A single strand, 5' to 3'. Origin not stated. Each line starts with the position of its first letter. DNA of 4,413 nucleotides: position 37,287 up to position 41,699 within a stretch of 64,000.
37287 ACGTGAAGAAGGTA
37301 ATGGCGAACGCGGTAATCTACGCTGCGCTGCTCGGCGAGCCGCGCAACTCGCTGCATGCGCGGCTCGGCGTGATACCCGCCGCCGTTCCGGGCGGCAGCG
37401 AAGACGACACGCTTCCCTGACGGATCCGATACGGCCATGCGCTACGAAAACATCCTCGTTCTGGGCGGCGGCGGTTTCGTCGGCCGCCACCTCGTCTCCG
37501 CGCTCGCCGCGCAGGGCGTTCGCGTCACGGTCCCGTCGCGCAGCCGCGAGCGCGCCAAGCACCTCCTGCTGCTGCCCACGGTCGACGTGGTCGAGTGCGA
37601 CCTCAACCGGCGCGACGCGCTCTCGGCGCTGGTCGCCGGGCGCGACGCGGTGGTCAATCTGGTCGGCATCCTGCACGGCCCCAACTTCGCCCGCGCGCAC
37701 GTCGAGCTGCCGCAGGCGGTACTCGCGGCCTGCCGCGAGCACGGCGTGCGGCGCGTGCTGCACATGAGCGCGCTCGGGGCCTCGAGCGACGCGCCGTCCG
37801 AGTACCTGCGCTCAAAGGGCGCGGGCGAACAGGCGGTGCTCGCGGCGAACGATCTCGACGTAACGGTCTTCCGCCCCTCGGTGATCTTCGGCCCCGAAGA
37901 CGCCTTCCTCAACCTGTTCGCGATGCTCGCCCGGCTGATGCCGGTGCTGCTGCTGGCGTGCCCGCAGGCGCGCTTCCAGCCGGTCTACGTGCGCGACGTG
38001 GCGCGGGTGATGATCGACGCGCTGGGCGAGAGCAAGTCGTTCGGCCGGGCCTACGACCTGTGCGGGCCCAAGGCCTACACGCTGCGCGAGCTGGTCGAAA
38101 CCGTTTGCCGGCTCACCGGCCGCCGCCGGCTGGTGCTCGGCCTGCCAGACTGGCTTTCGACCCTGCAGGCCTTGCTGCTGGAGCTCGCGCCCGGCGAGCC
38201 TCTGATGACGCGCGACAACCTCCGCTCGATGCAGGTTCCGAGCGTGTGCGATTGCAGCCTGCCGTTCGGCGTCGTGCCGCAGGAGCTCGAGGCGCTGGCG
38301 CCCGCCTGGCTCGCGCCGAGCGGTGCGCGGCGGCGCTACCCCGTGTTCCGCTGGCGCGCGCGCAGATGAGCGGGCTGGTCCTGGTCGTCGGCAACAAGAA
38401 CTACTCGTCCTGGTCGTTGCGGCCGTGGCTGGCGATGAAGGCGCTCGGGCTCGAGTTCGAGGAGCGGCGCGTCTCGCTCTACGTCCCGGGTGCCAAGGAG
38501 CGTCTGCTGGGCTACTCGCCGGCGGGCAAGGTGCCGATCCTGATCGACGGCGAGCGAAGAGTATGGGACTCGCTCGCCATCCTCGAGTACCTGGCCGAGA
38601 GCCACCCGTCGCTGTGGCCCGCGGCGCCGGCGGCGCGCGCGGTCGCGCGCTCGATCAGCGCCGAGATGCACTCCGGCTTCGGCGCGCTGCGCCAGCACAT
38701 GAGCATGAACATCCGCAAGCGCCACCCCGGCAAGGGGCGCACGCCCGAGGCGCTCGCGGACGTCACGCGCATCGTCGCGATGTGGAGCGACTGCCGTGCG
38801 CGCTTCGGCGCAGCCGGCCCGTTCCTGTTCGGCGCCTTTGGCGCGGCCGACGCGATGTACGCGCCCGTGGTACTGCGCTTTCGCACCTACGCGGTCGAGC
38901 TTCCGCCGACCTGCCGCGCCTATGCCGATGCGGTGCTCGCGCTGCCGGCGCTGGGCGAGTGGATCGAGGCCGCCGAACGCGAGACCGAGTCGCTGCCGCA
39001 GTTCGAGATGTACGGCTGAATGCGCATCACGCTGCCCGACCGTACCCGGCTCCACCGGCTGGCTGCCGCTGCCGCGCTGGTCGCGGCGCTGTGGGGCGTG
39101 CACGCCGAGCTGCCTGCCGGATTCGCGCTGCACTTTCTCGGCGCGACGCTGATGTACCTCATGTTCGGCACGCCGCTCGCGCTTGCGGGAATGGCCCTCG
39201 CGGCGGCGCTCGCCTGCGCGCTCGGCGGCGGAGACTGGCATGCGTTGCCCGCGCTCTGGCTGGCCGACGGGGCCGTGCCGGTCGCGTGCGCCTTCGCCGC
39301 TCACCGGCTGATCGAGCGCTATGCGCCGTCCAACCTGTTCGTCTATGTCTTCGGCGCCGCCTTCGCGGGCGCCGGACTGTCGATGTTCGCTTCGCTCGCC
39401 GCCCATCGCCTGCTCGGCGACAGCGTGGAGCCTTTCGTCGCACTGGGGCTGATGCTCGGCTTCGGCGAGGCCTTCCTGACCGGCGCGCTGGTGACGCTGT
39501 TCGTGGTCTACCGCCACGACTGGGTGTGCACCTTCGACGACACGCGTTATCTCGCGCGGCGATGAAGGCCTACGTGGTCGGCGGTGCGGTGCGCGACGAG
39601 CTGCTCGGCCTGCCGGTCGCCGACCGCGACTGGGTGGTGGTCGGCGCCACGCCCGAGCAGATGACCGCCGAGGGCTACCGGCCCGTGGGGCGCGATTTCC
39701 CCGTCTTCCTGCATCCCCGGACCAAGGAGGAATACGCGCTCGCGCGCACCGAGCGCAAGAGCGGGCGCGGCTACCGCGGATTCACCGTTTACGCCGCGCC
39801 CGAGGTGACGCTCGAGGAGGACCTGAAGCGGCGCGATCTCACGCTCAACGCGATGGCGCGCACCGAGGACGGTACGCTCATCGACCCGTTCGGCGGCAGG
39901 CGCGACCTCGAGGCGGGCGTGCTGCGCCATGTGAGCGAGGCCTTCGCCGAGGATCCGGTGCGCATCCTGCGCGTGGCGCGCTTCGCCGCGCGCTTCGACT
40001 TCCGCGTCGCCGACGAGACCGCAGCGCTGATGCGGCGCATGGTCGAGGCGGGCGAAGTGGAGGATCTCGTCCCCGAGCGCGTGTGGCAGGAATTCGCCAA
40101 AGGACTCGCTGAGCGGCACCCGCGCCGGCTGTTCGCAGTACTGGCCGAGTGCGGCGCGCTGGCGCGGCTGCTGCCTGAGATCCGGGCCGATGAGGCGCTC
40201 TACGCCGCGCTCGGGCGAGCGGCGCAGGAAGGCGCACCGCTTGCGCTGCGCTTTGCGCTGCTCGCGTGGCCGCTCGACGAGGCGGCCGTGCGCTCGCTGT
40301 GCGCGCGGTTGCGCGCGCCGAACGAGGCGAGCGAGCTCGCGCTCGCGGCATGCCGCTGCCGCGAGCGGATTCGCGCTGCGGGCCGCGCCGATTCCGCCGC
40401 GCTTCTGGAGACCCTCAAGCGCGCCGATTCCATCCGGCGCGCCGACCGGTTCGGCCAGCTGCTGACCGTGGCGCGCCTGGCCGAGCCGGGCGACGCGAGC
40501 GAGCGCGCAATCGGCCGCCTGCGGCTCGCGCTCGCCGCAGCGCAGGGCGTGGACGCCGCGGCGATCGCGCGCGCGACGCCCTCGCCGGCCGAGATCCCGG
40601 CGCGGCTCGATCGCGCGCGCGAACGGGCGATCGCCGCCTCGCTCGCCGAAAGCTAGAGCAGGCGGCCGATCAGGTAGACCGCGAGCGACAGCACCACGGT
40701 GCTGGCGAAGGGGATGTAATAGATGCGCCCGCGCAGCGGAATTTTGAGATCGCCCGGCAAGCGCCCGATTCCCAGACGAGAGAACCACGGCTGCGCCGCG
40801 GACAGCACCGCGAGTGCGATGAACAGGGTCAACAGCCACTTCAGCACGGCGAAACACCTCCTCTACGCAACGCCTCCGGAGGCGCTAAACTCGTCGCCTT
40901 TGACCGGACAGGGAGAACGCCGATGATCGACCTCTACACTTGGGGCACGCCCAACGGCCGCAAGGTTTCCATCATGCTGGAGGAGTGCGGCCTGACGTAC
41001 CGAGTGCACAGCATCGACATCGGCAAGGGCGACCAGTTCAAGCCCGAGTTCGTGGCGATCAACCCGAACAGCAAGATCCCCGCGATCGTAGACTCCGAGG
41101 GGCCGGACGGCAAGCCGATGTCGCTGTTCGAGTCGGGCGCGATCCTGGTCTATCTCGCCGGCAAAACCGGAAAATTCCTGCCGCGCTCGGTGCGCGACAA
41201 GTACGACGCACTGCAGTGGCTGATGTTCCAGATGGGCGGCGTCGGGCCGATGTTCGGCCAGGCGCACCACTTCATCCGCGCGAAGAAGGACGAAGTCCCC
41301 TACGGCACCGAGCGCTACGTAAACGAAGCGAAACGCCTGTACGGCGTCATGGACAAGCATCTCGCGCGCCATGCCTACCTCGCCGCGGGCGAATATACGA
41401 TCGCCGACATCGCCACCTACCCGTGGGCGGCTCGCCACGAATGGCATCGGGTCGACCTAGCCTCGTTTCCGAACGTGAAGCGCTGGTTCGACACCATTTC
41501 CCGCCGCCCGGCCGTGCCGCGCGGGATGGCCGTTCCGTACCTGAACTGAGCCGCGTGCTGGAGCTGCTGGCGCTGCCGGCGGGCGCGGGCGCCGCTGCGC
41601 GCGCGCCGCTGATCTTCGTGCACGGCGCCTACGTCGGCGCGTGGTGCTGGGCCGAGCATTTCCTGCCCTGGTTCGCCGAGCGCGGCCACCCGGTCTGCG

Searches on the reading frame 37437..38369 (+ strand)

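Call 53: search_protein_families(library=pfam, max_evalue=0.001, proteins=[window:37437-38369:+])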
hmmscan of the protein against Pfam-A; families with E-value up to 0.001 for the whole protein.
window:37437-38369:+ (310 aa): 10 families
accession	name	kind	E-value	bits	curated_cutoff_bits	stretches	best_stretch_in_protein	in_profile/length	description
PF01370.27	Epimerase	-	7.7e-25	88.1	20.9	1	6-201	1-230/240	NAD dependent epimerase/dehydratase family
PF13460.12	NAD_binding_10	-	8.6e-20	71.8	27.2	1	10-149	1-145/184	NAD(P)H-binding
PF01073.25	3Beta_HSD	-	8e-18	64.9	22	2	7-115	1-119/280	3-beta hydroxysteroid dehydrogenase/isomerase family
PF04321.23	RmlD_sub_bind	-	2e-11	44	27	1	121-208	123-212/287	RmlD substrate binding domain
PF03435.24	Sacchrp_dh_NADP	-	8.6e-11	42.7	25.1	1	6-105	1-94/129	Saccharopine dehydrogenase NADP binding domain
PF05368.20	NmrA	-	7.7e-10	39.3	27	1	5-112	4-107/298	NmrA-like family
PF07993.18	NAD_binding_4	-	3.3e-07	30.2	20.1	1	112-166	166-224/258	Male sterility protein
PF16363.11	GDP_Man_Dehyd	-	2.9e-05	24.1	27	1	7-78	1-85/332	GDP-mannose 4,6 dehydratase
PF08659.16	KR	-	0.00027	21.3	22.6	1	6-84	3-91/180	KR domain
PF00106.31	adh_short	-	0.00035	20.5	26.6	1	5-79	2-81/195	short chain dehydrogenase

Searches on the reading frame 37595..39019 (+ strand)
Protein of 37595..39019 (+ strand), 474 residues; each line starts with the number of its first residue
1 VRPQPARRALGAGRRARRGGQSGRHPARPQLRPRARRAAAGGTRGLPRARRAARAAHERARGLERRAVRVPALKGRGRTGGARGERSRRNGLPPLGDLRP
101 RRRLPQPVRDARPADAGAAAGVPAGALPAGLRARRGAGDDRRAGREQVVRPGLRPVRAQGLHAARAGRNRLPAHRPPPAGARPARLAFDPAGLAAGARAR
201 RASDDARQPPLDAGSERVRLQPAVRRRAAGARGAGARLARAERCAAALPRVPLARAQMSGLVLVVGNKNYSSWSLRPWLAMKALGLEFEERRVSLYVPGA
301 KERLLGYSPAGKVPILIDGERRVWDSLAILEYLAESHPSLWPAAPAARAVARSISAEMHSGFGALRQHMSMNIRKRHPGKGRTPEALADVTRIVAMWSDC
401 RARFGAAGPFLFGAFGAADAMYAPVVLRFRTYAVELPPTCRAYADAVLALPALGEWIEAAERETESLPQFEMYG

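Call 53: search_protein_families(library=pfam, max_evalue=0.001, proteins=[window:37595-39019:+])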
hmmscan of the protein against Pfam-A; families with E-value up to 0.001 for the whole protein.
window:37595-39019:+ (474 aa): 4 families
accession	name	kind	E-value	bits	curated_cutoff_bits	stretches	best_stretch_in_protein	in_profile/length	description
PF13409.12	GST_N_2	-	3.8e-14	53.5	25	1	270-335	1-69/70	Glutathione S-transferase, N-terminal domain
PF13417.12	GST_N_3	-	8.4e-11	42.5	22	1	270-338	6-72/75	Glutathione S-transferase, N-terminal domain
PF02798.26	GST_N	-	1e-10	42.2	20.9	1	271-335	11-76/76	Glutathione S-transferase, N-terminal domain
PF13410.11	GST_C_2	-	1.9e-07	31.5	24.9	1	385-459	6-69/69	Glutathione S-transferase, C-terminal domain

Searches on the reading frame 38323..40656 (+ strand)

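Call 53: search_protein_families(library=pfam, max_evalue=0.001, proteins=[window:38323-40656:+])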
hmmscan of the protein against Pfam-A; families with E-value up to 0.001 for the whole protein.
window:38323-40656:+ (777 aa): 2 families
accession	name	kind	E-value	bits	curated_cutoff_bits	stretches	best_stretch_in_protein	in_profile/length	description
PF01743.26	PolyA_pol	-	6.4e-19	69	23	1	416-535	1-126/126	Poly A polymerase head domain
PF12627.12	PolyA_pol_RNAbd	-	4.1e-11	42.9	22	1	559-621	1-61/64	Probable RNA and SrmB- binding site of polymerase A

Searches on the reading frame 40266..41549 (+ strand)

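Call 53: search_protein_families(library=pfam, max_evalue=0.001, proteins=[window:40266-41549:+])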
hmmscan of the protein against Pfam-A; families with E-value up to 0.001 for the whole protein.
window:40266-41549:+ (427 aa): 6 families
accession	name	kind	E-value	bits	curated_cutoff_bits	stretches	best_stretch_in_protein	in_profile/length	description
PF13409.12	GST_N_2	-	2.5e-12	47.6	25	1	229-298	3-68/70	Glutathione S-transferase, N-terminal domain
PF02798.26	GST_N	-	1.6e-11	44.8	20.9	1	222-298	4-75/76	Glutathione S-transferase, N-terminal domain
PF00043.30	GST_C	-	2.6e-10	40.8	20.7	1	353-415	29-93/93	Glutathione S-transferase, C-terminal domain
PF13417.12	GST_N_3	-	4.7e-08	33.7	22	1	228-300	6-70/75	Glutathione S-transferase, N-terminal domain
PF13410.11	GST_C_2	-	1.8e-05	25.2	24.9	1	348-409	4-68/69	Glutathione S-transferase, C-terminal domain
PF14497.11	GST_C_3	-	0.00035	21.2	21.6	1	352-417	28-97/104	Glutathione S-transferase, C-terminal domain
